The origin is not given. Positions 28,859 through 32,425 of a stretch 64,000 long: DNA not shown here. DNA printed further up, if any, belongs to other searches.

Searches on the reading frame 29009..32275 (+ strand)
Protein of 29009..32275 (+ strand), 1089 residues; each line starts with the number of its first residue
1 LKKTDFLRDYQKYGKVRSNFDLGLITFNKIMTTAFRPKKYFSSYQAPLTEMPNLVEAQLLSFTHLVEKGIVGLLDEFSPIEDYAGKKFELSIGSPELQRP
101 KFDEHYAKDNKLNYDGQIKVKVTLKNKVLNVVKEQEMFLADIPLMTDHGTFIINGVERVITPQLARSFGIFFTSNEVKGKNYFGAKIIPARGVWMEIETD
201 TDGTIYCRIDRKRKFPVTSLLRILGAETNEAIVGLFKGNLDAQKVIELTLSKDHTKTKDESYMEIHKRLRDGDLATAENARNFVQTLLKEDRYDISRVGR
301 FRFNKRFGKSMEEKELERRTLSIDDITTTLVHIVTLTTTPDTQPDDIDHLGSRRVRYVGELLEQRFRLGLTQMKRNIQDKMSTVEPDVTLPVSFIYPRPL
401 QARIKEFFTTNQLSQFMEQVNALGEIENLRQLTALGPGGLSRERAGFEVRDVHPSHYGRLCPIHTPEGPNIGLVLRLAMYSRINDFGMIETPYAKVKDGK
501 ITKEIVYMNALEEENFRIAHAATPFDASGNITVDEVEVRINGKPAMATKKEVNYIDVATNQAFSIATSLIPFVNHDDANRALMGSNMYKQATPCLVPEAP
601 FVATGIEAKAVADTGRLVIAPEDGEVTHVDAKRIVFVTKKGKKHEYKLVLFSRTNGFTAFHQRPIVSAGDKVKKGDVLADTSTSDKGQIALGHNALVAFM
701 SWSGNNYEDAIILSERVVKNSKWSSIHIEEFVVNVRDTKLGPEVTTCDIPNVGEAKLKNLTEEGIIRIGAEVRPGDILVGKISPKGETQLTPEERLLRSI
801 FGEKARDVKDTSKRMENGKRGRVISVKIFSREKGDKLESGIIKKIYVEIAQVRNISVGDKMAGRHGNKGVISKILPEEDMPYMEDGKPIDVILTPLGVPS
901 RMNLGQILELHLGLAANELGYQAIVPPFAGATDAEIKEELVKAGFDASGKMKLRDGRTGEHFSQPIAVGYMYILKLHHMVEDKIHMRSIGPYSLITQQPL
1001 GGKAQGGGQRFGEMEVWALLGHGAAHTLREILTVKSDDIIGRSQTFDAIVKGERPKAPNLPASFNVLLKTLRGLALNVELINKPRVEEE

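Call 12: search_protein_families(library=pfam, proteins=[window:29009-32275:+], max_evalue=0.001)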
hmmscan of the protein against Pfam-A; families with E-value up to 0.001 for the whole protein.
window:29009-32275:+ (1089 aa): 6 families
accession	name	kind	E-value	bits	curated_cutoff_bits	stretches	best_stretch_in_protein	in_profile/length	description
PF00562.33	RNA_pol_Rpb2_6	-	5.8e-128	427.6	23.4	1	620-1005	2-373/373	RNA polymerase Rpb2, domain 6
PF04565.21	RNA_pol_Rpb2_3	-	2.2e-26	92.2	21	1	415-483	1-68/68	RNA polymerase Rpb2, domain 3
PF04560.25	RNA_pol_Rpb2_7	-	1.2e-22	80.6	32.1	1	1007-1082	1-86/87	RNA polymerase Rpb2, domain 7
PF04561.19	RNA_pol_Rpb2_2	-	5.9e-19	68.9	21.7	1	185-356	22-190/190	RNA polymerase Rpb2, domain 2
PF10385.14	RNA_pol_Rpb2_45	-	6.3e-19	68.2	28.2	1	493-558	1-66/66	RNA polymerase beta subunit external 1 domain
PF04563.20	RNA_pol_Rpb2_1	-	1.9e-12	47.6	28.2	1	53-382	1-181/203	RNA polymerase beta subunit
